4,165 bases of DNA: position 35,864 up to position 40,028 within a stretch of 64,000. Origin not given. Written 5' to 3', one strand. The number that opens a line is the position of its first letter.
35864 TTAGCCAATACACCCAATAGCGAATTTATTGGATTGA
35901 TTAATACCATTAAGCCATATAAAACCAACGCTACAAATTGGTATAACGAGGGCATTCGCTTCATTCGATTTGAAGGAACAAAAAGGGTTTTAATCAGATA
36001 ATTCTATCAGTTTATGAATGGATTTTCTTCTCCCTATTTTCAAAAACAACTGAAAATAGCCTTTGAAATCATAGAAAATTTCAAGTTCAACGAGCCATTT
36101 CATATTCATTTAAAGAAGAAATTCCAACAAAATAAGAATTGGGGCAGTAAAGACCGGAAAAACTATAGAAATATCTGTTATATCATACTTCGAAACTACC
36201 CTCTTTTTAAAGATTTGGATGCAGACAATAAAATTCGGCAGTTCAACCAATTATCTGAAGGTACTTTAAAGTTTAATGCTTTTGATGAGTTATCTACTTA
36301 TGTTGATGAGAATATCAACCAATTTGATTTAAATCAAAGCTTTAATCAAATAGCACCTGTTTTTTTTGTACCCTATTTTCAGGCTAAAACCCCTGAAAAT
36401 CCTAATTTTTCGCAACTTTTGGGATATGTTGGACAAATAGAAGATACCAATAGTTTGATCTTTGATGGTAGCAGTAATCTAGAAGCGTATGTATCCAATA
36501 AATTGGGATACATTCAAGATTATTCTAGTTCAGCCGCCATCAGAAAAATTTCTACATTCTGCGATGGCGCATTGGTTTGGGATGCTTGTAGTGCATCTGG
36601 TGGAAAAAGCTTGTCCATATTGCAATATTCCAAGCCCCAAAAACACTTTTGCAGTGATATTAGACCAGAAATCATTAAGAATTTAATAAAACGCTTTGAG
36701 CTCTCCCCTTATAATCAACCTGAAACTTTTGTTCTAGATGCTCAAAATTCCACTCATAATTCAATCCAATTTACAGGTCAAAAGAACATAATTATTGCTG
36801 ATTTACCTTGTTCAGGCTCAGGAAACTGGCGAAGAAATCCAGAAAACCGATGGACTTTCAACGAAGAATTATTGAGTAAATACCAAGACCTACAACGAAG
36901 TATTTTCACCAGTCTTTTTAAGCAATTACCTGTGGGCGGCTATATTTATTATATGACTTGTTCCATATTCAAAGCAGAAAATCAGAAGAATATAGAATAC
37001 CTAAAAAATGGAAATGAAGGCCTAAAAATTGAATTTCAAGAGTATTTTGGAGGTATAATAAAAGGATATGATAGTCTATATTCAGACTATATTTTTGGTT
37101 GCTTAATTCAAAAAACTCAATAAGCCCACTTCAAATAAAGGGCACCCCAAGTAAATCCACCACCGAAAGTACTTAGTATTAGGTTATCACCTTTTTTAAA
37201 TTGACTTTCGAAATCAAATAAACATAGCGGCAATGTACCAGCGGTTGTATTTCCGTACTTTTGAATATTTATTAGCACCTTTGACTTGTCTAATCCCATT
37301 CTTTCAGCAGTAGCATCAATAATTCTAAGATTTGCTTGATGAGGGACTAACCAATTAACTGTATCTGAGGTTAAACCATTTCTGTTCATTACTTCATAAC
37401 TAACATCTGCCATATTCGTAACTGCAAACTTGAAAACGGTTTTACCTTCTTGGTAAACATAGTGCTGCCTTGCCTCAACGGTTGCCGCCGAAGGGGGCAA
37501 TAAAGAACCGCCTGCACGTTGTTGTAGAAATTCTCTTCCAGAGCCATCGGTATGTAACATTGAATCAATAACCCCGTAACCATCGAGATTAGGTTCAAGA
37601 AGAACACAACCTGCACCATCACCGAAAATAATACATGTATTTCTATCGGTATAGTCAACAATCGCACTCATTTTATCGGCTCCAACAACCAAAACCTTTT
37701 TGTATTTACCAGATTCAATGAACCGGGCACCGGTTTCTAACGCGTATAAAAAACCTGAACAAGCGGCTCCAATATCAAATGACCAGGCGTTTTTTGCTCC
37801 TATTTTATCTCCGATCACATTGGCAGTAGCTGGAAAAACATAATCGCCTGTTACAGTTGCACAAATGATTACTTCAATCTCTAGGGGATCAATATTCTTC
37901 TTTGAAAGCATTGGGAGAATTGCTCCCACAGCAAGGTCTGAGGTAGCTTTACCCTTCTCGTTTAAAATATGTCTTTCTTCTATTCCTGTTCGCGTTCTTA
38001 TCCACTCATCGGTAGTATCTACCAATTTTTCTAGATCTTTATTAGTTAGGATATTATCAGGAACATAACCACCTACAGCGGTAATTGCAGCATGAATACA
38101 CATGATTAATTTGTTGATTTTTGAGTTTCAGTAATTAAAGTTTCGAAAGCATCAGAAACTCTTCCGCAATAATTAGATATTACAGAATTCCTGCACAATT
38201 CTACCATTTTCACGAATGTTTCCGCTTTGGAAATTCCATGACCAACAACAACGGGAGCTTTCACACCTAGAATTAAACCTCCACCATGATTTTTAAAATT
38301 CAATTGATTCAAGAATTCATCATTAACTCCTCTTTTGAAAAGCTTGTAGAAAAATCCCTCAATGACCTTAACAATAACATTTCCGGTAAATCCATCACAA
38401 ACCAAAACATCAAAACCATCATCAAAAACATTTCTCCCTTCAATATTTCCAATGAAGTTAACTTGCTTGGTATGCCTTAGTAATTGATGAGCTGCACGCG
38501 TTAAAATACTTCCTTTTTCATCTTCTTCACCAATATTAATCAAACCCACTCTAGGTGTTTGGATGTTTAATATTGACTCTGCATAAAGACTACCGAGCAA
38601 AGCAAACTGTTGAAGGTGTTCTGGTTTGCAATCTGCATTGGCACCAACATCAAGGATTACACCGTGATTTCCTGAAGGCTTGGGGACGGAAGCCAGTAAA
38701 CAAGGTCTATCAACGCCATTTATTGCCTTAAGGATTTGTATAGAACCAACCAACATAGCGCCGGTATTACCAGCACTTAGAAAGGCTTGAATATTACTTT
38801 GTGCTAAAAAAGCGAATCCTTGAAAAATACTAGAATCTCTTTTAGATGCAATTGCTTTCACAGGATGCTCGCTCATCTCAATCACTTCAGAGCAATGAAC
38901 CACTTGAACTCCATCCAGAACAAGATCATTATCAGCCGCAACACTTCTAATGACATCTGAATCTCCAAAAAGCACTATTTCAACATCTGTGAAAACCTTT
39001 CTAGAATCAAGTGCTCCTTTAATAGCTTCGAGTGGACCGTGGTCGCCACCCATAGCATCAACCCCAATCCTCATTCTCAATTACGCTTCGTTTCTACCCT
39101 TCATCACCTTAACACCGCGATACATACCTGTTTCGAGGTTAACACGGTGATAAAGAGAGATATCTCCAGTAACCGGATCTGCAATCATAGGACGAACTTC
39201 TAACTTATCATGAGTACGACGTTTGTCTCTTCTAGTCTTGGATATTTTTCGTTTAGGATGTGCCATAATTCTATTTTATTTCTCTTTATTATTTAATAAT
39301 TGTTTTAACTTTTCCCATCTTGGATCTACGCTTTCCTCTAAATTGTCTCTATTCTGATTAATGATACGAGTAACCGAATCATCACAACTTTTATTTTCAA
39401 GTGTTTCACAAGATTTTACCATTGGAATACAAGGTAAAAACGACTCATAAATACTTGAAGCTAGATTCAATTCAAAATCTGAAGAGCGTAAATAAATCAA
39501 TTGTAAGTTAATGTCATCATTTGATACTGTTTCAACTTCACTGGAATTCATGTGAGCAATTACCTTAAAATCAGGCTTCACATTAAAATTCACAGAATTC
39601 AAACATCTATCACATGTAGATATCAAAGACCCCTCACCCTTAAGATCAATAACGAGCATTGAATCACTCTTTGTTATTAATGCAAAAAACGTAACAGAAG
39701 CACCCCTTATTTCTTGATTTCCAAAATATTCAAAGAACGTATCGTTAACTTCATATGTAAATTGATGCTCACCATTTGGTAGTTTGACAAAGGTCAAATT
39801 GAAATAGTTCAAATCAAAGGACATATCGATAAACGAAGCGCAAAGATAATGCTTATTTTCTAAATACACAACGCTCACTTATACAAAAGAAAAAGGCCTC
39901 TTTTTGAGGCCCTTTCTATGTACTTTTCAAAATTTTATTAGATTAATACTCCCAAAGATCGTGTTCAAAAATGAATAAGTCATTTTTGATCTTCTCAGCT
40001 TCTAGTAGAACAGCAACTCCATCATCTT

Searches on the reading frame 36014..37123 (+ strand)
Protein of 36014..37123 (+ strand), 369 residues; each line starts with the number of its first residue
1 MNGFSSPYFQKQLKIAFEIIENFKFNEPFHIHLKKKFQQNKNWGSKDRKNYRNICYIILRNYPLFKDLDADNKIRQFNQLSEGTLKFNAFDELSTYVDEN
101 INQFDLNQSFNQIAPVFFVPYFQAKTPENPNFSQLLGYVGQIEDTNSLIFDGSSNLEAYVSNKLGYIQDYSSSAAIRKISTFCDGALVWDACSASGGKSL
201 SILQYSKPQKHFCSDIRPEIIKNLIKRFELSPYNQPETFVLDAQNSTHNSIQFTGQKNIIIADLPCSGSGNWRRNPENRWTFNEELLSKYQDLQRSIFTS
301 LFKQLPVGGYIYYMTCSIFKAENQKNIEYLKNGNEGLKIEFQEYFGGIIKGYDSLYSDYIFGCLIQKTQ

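Call 71: search_protein_families(library=pfam, proteins=[window:36014-37123:+], max_evalue=0.00001)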
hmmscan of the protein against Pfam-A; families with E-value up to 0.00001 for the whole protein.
window:36014-37123:+ (369 aa): 1 family
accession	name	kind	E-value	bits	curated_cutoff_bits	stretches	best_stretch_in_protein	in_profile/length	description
PF01189.24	Methyltr_RsmB-F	-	9.3e-19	68.3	27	1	186-336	10-159/199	16S rRNA methyltransferase RsmB/F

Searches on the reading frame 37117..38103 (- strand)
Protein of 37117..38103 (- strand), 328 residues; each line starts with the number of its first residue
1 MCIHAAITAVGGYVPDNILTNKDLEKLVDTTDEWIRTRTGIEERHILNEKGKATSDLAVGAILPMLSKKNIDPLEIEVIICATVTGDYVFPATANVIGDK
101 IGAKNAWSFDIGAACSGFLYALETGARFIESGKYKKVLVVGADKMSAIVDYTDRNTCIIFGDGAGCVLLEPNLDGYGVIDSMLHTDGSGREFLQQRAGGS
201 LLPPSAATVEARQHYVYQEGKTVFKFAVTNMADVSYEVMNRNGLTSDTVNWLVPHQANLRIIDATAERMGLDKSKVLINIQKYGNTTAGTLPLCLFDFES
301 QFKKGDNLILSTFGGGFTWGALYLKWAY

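Call 72: search_protein_families(library=pfam, proteins=[window:37117-38103:-], max_evalue=0.00001)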
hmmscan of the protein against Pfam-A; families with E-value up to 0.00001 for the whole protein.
window:37117-38103:- (328 aa): 3 families
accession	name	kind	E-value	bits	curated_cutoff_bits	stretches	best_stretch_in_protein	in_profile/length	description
PF08545.16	ACP_syn_III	-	1.3e-31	108.8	24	1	109-187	1-80/80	3-Oxoacyl-[acyl-carrier-protein (ACP)] synthase III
PF08541.16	ACP_syn_III_C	-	4.9e-29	100.8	26.6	1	240-326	2-90/90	3-Oxoacyl-[acyl-carrier-protein (ACP)] synthase III C terminal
PF00108.29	Thiolase_N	-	2.9e-07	30.6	26.4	1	49-152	18-122/260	Thiolase, N-terminal domain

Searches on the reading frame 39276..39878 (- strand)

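Call 72: search_protein_families(library=pfam, proteins=[window:39276-39878:-], max_evalue=0.00001)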
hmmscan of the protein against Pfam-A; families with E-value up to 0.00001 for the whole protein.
window:39276-39878:- (200 aa): 1 family
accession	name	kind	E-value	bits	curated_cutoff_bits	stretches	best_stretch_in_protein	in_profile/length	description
PF02620.22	YceD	-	1e-13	51.8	33.2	1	79-194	3-118/119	Large ribosomal RNA subunit accumulation protein YceD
